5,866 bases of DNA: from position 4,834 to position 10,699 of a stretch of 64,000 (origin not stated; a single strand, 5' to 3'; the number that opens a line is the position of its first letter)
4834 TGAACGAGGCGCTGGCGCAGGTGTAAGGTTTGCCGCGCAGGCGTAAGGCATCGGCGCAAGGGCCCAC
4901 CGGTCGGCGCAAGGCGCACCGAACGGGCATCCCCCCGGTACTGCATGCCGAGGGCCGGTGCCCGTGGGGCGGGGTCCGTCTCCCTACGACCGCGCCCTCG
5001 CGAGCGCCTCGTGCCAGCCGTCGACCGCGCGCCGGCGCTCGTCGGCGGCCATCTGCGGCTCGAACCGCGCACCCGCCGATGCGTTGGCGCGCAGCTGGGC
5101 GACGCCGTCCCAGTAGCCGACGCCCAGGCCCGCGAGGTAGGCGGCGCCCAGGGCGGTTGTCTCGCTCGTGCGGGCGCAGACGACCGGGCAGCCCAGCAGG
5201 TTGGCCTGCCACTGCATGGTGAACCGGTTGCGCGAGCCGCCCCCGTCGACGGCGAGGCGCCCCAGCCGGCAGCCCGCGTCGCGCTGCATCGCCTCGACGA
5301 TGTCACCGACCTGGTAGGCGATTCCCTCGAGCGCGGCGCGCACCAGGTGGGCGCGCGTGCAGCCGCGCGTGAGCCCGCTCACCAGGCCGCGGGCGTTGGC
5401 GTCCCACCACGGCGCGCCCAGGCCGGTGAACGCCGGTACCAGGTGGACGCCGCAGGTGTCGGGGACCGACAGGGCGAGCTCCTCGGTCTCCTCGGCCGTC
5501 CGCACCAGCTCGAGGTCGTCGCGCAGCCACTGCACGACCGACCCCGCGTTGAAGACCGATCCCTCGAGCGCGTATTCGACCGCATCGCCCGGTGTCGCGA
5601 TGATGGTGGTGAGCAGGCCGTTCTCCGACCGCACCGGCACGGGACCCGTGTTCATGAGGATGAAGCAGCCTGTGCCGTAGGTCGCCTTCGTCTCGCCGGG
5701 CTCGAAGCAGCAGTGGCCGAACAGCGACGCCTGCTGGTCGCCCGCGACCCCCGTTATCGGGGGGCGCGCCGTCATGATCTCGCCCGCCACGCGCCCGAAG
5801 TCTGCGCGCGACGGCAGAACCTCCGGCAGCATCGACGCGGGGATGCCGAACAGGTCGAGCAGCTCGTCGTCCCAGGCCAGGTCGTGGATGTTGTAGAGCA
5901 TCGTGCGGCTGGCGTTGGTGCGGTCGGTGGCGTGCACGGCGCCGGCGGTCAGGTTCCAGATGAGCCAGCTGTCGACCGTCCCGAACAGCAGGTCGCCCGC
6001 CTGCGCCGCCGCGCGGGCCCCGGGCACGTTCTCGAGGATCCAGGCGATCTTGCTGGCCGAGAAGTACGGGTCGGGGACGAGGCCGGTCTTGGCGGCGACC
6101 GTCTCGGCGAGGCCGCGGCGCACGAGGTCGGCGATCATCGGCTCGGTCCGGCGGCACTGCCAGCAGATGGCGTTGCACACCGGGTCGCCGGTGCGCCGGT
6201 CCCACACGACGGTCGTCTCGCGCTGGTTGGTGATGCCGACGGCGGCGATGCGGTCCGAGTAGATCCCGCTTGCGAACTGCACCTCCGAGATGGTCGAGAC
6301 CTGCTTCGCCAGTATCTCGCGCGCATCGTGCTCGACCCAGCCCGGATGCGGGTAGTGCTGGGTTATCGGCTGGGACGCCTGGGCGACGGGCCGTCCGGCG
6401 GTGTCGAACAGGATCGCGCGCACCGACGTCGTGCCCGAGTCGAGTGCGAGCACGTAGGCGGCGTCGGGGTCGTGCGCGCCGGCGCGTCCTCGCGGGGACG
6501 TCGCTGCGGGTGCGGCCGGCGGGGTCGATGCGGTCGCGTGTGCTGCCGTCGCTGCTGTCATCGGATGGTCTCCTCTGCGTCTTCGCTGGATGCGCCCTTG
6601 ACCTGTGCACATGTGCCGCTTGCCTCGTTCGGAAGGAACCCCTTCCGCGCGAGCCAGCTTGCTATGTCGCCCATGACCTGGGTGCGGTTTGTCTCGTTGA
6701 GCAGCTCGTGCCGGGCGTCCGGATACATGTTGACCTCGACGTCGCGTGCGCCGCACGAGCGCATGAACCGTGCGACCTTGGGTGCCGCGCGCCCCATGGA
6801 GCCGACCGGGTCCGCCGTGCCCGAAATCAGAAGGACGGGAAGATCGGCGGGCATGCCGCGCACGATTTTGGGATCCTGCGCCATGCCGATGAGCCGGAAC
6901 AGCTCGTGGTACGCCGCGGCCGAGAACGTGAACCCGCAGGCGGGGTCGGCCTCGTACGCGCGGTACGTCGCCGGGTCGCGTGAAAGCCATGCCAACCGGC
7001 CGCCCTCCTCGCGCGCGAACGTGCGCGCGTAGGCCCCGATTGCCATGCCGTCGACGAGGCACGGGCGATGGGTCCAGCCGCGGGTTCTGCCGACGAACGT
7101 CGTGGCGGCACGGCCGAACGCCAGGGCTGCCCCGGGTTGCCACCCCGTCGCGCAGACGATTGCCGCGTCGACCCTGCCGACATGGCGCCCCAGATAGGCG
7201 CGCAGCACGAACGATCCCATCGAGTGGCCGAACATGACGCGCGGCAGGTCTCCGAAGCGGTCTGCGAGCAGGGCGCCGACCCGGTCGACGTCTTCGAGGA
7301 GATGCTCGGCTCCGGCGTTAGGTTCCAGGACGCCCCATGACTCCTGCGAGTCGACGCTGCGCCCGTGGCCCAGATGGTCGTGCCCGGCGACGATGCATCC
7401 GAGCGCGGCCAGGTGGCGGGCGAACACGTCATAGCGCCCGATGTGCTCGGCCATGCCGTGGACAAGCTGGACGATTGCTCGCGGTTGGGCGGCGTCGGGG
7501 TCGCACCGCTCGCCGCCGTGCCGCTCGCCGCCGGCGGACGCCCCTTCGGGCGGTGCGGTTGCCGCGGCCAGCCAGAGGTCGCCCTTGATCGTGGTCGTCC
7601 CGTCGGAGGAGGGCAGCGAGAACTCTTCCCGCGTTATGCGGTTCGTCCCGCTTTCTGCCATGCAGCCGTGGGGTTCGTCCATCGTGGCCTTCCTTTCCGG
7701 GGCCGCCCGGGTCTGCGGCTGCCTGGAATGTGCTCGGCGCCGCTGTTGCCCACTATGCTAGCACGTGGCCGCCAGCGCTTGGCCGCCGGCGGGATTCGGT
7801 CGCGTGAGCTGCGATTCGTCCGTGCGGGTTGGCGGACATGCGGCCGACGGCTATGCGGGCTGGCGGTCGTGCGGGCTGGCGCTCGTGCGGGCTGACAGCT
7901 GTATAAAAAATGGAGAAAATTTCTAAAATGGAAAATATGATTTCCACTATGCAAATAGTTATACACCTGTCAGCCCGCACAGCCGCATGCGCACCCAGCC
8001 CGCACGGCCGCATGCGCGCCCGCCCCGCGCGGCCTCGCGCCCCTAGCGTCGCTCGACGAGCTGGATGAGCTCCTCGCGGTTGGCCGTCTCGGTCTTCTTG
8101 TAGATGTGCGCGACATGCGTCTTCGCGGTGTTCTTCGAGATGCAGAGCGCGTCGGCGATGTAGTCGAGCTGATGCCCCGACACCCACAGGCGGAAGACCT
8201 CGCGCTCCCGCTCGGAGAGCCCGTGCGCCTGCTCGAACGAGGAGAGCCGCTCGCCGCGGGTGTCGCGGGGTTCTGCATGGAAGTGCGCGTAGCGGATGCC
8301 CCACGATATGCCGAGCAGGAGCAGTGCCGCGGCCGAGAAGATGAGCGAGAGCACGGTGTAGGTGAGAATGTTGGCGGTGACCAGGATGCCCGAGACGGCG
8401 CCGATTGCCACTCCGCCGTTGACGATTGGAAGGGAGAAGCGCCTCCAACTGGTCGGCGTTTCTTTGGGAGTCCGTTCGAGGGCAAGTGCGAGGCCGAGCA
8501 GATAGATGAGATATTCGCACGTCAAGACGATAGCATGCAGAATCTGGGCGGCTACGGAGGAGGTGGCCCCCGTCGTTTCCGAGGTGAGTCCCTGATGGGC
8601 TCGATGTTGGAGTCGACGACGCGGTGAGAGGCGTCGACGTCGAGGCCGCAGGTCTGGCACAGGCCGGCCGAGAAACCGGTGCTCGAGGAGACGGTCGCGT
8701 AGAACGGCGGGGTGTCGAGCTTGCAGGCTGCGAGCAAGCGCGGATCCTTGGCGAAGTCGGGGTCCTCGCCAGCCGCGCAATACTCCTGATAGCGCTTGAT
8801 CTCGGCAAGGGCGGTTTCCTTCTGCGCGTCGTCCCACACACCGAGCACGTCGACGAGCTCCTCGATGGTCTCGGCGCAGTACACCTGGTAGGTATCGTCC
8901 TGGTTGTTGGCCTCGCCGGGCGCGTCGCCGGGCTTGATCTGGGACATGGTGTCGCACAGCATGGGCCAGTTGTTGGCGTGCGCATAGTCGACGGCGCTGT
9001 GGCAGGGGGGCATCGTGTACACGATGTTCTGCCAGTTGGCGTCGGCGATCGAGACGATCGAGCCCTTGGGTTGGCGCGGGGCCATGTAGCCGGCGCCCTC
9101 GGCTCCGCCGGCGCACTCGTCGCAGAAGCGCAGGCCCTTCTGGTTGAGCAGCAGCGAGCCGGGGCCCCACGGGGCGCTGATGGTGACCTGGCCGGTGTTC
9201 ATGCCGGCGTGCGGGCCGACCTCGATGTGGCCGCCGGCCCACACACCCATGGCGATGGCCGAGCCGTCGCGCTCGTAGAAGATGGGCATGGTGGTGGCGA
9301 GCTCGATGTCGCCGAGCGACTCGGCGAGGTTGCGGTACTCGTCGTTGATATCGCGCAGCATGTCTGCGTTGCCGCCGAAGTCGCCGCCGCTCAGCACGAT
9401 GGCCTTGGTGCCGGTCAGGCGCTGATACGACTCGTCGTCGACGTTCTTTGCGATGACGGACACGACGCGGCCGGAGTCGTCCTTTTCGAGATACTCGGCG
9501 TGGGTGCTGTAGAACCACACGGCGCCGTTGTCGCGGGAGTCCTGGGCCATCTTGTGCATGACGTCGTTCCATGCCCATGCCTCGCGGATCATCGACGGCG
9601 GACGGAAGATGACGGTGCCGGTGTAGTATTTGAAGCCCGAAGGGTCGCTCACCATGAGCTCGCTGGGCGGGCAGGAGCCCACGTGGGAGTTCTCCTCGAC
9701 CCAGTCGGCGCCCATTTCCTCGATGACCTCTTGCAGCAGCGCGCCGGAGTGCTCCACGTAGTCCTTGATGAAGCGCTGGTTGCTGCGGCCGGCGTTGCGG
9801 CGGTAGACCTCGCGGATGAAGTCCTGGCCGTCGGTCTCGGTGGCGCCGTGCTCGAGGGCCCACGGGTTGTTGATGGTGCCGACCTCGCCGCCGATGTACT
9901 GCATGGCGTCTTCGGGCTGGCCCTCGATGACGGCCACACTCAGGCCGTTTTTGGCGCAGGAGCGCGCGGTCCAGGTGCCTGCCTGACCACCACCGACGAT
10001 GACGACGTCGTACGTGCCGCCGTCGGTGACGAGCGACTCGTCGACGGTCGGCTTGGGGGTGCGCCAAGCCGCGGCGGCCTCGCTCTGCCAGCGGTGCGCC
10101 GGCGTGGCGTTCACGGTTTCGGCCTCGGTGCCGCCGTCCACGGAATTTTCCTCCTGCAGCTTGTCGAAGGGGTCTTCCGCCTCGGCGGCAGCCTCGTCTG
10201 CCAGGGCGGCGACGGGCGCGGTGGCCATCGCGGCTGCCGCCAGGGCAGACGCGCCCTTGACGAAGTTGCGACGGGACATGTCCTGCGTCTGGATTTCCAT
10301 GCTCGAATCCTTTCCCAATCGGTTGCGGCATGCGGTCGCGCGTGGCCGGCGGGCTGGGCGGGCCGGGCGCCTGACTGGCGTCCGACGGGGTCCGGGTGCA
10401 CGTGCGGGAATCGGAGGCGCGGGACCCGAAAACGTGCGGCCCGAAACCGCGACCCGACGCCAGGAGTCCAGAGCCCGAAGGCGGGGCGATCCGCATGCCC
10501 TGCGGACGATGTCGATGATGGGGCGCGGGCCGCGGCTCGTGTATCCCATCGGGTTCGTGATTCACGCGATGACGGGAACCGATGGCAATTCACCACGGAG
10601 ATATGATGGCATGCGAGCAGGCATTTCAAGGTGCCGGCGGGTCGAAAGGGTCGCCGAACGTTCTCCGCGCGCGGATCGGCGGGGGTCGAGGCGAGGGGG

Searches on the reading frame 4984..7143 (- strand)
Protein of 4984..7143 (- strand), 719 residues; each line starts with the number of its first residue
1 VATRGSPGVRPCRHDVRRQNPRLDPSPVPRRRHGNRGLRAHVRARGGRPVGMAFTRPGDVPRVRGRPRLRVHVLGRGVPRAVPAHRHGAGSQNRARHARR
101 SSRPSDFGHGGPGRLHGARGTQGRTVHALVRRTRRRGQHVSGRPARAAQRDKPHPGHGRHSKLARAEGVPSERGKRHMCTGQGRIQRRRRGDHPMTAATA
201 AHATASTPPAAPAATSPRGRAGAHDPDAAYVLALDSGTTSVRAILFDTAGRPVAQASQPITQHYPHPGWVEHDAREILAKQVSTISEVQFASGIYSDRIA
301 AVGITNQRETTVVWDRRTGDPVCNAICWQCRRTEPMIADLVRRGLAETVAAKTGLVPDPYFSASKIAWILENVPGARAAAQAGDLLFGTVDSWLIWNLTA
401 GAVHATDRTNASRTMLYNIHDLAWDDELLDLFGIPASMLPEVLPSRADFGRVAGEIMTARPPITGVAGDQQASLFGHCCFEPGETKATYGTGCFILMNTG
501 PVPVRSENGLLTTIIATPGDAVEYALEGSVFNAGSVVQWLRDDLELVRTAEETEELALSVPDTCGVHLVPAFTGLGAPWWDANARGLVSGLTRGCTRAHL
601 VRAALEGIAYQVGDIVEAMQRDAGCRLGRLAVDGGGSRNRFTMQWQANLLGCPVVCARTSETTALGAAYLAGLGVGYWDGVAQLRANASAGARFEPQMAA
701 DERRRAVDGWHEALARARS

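Call 46: search_protein_families(library=pfam, proteins=[window:4984-7143:-])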
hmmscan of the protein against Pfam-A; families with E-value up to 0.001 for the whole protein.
window:4984-7143:- (719 aa): 2 families
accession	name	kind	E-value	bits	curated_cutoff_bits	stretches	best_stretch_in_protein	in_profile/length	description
PF00370.27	FGGY_N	-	1.3e-71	241.5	28.8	1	230-476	1-245/245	FGGY family of carbohydrate kinases, N-terminal domain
PF02782.22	FGGY_C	-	8.8e-45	153.4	27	1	487-673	3-196/198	FGGY family of carbohydrate kinases, C-terminal domain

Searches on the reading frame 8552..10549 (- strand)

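Call 46: search_protein_families(library=pfam, proteins=[window:8552-10549:-])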
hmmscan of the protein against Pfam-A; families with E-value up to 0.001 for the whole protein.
window:8552-10549:- (665 aa): 7 families
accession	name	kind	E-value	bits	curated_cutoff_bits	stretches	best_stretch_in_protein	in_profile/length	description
PF00890.30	FAD_binding_2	-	4.7e-22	79.2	20.4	1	181-652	1-389/414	FAD binding domain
PF01266.30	DAO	-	5.8e-11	42.9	27.9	1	181-283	1-82/353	FAD dependent oxidoreductase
PF12831.13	FAD_oxidored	-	1.2e-06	28.6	27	1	181-279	1-97/416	FAD dependent oxidoreductase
PF07992.20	Pyr_redox_2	-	2.2e-05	24.4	26.1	1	180-212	1-31/291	Pyridine nucleotide-disulphide oxidoreductase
PF10518.14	TAT_signal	-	0.00014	22.1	22.7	1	90-109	1-20/21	TAT (twin-arginine translocation) pathway signal sequence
PF01946.23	Thi4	-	0.00037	20.2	26.2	1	180-277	18-109/235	Thi4 family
PF03486.20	HI0933_like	-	0.00054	19.9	50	1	181-213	2-34/244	HI0933-like protein Rossmann domain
